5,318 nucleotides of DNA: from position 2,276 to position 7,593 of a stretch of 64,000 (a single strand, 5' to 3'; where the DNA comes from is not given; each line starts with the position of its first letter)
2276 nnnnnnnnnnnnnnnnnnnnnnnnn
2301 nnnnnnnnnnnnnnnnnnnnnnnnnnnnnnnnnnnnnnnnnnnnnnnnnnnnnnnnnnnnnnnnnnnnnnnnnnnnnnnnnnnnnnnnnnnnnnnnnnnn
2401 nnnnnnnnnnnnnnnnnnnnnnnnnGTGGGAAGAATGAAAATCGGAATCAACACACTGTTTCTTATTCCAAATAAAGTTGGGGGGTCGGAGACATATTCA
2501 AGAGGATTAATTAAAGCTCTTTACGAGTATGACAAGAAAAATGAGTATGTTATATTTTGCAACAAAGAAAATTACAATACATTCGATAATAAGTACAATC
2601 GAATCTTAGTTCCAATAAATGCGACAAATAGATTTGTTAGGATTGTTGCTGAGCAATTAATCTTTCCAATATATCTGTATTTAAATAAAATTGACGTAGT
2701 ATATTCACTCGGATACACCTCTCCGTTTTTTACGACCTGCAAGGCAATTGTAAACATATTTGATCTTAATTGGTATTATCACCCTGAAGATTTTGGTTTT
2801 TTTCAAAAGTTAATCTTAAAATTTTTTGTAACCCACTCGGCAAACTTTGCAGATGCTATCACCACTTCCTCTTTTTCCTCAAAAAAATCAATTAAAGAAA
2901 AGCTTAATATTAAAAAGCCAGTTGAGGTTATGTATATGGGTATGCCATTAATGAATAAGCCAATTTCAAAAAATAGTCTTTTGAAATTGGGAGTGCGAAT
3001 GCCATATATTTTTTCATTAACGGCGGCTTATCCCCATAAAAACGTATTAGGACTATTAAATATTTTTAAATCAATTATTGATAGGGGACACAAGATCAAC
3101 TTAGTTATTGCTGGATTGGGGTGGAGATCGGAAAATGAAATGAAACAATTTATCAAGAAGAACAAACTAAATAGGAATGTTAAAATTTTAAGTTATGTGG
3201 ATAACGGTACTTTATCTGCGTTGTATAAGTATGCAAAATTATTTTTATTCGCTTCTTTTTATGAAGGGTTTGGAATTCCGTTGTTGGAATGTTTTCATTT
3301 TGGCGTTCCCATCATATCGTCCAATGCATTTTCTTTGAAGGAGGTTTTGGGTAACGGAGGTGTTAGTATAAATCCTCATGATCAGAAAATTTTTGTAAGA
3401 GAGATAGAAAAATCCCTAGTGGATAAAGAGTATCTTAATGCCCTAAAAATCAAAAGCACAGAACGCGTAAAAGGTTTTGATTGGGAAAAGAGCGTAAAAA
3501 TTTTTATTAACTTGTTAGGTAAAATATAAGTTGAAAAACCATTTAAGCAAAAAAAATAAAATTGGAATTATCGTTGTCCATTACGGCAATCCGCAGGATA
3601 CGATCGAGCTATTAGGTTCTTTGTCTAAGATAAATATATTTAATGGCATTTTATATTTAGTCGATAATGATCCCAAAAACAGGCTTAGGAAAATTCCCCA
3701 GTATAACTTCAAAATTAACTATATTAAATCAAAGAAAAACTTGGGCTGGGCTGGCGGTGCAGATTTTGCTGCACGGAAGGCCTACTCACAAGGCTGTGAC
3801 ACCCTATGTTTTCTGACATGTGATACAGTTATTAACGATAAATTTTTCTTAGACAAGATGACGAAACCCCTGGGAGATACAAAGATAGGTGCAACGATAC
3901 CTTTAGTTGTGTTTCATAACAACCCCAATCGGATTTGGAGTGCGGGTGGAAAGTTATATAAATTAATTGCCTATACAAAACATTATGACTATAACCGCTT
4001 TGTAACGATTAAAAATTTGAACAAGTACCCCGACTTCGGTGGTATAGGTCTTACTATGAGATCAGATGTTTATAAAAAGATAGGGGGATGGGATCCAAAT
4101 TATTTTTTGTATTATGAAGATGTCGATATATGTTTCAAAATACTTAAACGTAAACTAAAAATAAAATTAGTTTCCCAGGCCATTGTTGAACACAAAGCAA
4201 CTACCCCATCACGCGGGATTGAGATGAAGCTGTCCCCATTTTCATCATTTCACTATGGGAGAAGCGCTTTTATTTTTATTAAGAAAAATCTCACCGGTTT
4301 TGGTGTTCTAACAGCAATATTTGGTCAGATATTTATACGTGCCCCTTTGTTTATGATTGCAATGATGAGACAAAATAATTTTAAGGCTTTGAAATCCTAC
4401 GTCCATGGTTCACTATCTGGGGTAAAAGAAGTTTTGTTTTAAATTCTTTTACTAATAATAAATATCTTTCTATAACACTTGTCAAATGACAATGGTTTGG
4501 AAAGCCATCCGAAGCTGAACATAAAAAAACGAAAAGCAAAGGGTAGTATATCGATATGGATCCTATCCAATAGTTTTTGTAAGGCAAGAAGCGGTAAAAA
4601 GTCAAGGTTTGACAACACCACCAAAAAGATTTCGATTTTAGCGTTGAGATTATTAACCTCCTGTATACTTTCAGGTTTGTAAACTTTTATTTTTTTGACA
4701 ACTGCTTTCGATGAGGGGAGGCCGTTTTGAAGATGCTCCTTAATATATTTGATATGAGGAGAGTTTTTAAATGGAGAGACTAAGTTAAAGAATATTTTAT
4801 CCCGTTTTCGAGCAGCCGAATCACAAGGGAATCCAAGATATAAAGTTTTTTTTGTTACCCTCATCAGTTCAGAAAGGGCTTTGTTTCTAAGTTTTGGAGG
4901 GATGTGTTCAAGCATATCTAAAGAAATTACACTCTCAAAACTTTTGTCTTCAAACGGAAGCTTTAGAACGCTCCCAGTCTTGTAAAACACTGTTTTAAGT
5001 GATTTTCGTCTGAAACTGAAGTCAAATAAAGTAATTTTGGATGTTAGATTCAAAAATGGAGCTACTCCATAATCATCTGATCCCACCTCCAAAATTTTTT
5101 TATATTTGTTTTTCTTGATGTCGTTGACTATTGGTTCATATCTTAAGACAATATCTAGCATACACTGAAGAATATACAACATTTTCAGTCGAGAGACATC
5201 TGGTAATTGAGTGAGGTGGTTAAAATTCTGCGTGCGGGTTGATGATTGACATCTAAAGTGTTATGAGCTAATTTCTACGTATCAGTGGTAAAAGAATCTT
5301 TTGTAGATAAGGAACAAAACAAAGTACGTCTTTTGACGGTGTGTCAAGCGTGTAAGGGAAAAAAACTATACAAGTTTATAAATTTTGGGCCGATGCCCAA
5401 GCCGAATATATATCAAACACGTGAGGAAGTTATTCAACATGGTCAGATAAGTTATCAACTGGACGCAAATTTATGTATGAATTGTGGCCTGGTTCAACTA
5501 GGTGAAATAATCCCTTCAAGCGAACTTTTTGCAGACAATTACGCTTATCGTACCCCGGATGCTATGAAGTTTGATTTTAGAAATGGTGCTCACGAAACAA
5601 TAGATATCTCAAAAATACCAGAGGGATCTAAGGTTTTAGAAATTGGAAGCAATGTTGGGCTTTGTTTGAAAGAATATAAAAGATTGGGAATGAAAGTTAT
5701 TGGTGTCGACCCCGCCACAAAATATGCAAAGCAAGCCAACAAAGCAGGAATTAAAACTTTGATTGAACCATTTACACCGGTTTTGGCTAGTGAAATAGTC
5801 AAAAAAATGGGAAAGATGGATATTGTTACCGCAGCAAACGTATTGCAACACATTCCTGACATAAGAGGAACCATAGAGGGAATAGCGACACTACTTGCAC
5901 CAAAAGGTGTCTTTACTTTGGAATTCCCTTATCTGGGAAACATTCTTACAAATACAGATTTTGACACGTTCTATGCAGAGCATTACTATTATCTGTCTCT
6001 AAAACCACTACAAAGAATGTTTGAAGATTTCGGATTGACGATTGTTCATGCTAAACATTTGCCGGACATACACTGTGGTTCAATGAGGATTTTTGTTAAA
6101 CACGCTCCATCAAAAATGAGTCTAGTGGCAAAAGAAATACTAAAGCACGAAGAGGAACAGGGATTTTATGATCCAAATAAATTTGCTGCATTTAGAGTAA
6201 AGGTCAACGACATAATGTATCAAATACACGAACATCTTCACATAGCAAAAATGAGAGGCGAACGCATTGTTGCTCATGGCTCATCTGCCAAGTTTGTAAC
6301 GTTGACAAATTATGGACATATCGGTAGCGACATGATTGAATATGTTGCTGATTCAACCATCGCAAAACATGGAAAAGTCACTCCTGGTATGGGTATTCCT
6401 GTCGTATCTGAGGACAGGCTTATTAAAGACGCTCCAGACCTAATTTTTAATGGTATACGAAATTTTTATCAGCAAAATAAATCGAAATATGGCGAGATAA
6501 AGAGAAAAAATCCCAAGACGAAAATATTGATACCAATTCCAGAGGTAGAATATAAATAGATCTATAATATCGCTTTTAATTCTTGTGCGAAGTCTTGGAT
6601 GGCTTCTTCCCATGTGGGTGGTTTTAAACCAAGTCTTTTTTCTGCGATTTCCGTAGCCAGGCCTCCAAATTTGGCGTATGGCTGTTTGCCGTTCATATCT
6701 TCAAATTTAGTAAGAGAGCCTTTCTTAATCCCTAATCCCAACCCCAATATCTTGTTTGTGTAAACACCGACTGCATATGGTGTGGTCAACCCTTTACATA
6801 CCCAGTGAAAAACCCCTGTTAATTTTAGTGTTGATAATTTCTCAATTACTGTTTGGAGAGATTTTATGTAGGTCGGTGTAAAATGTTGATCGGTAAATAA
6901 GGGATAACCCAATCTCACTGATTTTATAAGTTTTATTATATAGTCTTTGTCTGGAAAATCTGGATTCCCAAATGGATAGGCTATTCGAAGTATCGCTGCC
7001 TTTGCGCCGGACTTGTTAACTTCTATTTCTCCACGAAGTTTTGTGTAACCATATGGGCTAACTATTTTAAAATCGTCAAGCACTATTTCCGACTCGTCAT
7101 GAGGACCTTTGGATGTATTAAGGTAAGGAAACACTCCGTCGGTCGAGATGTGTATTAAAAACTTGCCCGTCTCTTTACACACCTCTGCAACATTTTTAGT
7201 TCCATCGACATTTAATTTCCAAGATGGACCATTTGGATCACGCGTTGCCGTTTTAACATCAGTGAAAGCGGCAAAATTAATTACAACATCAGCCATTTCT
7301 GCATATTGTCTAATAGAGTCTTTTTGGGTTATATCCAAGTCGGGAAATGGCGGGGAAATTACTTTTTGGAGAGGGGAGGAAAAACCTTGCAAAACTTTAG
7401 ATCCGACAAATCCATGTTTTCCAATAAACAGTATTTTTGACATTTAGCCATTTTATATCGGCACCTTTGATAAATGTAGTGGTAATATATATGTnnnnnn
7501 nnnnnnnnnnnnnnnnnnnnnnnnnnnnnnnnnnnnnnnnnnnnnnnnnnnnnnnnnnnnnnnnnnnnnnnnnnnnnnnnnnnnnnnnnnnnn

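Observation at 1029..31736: Glycan island with five GT-C (ArnT/PMT-like) paralogs plus Wzx, Wzy-family, PGT and GDP-mannose supply: possible lipomannan-like/polyprenyl-P-sugar-dependent envelope glycan or protein glycosylation system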

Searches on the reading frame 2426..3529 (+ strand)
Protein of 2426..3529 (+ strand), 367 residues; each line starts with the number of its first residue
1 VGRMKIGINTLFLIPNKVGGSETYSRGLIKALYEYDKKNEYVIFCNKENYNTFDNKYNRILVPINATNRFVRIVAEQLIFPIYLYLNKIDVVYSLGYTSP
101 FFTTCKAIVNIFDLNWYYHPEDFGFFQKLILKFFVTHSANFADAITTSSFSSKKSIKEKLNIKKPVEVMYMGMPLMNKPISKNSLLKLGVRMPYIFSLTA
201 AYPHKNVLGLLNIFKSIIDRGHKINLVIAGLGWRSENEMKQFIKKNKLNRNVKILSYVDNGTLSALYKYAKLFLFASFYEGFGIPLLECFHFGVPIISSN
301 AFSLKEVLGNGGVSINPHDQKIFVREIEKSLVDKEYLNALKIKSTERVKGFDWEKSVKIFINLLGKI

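Call 3: search_protein_families(library=pfam, proteins=[window:2426-3529:+], max_evalue=0.01)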
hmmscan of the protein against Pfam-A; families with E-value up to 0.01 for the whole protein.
window:2426-3529:+ (367 aa): 4 families
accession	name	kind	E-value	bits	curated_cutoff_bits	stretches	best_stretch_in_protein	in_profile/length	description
PF00534.26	Glycos_transf_1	-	1.8e-28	99.6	26.4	1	193-344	16-169/172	Glycosyl transferases group 1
PF13692.12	Glyco_trans_1_4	-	8.7e-20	71.9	27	1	201-331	10-140/142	Glycosyl transferases group 1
PF20706.3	GT4-conflict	-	1.7e-05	24.4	26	1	216-311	223-323/385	Family 4 Glycosyltransferase in conflict systems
PF13439.12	Glyco_transf_4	-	6.9e-05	23.4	28.5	1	18-172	1-165/170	Glycosyltransferase Family 4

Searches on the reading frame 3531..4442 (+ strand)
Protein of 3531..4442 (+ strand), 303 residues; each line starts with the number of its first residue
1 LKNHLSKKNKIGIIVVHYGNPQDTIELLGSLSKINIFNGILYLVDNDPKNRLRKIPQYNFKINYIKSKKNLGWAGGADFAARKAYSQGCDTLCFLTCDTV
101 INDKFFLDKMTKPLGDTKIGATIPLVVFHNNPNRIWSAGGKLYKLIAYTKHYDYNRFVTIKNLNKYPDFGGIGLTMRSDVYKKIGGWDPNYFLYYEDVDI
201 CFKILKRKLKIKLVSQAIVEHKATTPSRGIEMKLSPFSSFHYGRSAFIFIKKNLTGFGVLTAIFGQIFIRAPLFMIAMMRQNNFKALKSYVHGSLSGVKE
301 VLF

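Call 3: search_protein_families(library=pfam, proteins=[window:3531-4442:+], max_evalue=0.01)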
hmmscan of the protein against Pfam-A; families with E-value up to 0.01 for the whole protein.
window:3531-4442:+ (303 aa): 4 families
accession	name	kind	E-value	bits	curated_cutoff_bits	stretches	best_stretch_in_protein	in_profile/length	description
PF13641.12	Glyco_tranf_2_3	-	1.5e-08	35.4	27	1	59-225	57-215/230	Glycosyltransferase like family 2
PF00535.33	Glycos_transf_2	-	2.1e-07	31.5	23.3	1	13-173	2-156/168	Glycosyl transferase family 2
PF13632.12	Glyco_trans_2_3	-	0.00079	19.7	27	1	133-222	41-124/198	Glycosyl transferase family group 2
PF02709.20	Glyco_transf_7C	-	0.0032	17.5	23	1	166-216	16-67/78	N-terminal domain of galactosyltransferase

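Call 69: search_protein_families(library=ncbifam, proteins=[window:3531-4442:+], max_evalue=0.00001)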
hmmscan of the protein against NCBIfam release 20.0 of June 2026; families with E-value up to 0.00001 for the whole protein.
window:3531-4442:+ (303 aa): 3 families
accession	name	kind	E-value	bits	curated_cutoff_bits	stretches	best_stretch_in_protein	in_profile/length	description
TIGR01556.1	rhamnosyltran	subfamily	6.9e-10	38.6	200.55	1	37-293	20-277/281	rhamnosyltransferase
NF050113.1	gal_furan_GlfT1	equivalog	4.1e-07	29.6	330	1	30-135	20-126/290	galactofuranosyltransferase GlfT1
TIGR04283.1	glyco_like_mftF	equivalog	1.9e-06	27.7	182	0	13-219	3-183/221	TIGR04283 family arsenosugar biosynthesis glycosyltransferase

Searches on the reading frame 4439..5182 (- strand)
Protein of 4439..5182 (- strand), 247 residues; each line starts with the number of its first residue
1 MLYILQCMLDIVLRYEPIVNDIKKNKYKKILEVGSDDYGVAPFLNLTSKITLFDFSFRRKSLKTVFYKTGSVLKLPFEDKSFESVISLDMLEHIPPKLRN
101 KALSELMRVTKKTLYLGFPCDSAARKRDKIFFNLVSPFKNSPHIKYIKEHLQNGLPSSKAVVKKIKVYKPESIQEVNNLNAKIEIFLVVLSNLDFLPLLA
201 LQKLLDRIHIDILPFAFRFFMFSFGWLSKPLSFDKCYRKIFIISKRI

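Call 3: search_protein_families(library=pfam, proteins=[window:4439-5182:-], max_evalue=0.01)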
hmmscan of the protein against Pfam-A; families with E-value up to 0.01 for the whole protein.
window:4439-5182:- (247 aa): 2 families
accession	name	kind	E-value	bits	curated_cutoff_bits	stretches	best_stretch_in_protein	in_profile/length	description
PF08241.18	Methyltransf_11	-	1.5e-07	32.4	21.2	1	65-112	44-89/95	Methyltransferase domain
PF13649.12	Methyltransf_25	-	1.7e-06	29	27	1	60-112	44-95/97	Methyltransferase domain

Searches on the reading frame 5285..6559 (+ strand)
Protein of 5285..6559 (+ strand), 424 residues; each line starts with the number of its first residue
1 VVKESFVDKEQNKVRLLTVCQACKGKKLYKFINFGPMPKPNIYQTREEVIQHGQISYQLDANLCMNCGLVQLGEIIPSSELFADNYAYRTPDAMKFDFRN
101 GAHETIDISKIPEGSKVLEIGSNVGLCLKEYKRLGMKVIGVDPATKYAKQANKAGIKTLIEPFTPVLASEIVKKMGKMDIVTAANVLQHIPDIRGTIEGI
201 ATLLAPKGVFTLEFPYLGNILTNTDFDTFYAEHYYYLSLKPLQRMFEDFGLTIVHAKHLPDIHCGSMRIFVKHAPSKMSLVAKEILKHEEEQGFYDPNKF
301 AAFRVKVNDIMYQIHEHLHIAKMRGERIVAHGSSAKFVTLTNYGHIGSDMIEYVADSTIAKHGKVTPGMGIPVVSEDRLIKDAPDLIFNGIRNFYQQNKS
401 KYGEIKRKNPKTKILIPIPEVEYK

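Call 3: search_protein_families(library=pfam, proteins=[window:5285-6559:+], max_evalue=0.01)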
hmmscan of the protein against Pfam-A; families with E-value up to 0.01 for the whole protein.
window:5285-6559:+ (424 aa): 7 families
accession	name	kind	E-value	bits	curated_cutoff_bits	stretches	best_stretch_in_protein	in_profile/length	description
PF08484.17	Methyltransf_14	-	9e-30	104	23.5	1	262-388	2-131/160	C-methyltransferase C-terminal domain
PF13489.12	Methyltransf_23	-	8.1e-18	65.1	27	1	109-255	17-163/164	Methyltransferase domain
PF08421.16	Methyltransf_13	-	2.3e-12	47.3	31.3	1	20-82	1-62/62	Putative zinc binding domain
PF08242.18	Methyltransf_12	-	1.4e-09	39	30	1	118-210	1-98/98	Methyltransferase domain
PF08241.18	Methyltransf_11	-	7.7e-09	36.5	21.2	1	118-211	1-94/95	Methyltransferase domain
PF13649.12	Methyltransf_25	-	3e-06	28.3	27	1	117-208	1-97/97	Methyltransferase domain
PF13847.12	Methyltransf_31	-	0.00063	19.9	27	1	114-215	4-112/145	Methyltransferase domain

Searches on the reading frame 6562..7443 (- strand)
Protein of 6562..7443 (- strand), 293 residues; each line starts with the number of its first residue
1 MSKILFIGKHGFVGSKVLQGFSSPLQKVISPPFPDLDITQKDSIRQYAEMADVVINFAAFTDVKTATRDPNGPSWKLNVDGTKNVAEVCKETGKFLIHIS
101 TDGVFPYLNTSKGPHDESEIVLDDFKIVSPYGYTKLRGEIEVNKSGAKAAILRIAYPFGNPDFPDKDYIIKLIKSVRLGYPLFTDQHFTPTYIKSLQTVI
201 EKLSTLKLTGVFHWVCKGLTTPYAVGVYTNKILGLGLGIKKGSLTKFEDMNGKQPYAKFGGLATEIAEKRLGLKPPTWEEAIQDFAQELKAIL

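Call 3: search_protein_families(library=pfam, proteins=[window:6562-7443:-], max_evalue=0.01)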
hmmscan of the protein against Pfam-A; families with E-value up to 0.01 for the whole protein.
window:6562-7443:- (293 aa): 6 families
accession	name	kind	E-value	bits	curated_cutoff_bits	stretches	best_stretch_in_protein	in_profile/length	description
PF04321.23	RmlD_sub_bind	-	2.3e-36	125.8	27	1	3-289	2-285/287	RmlD substrate binding domain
PF01370.27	Epimerase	-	3.3e-17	63.1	20.9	1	4-179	1-196/240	NAD dependent epimerase/dehydratase family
PF07993.18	NAD_binding_4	-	4.3e-10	39.6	20.1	1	41-157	79-207/258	Male sterility protein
PF01073.25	3Beta_HSD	-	1.1e-08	34.9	22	1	35-145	51-160/280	3-beta hydroxysteroid dehydrogenase/isomerase family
PF16363.11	GDP_Man_Dehyd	-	4.2e-07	30.2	27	1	34-140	57-162/332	GDP-mannose 4,6 dehydratase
PF02719.21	Polysacc_synt_2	-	0.00031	20.5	20.2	1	37-103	62-130/293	Polysaccharide biosynthesis protein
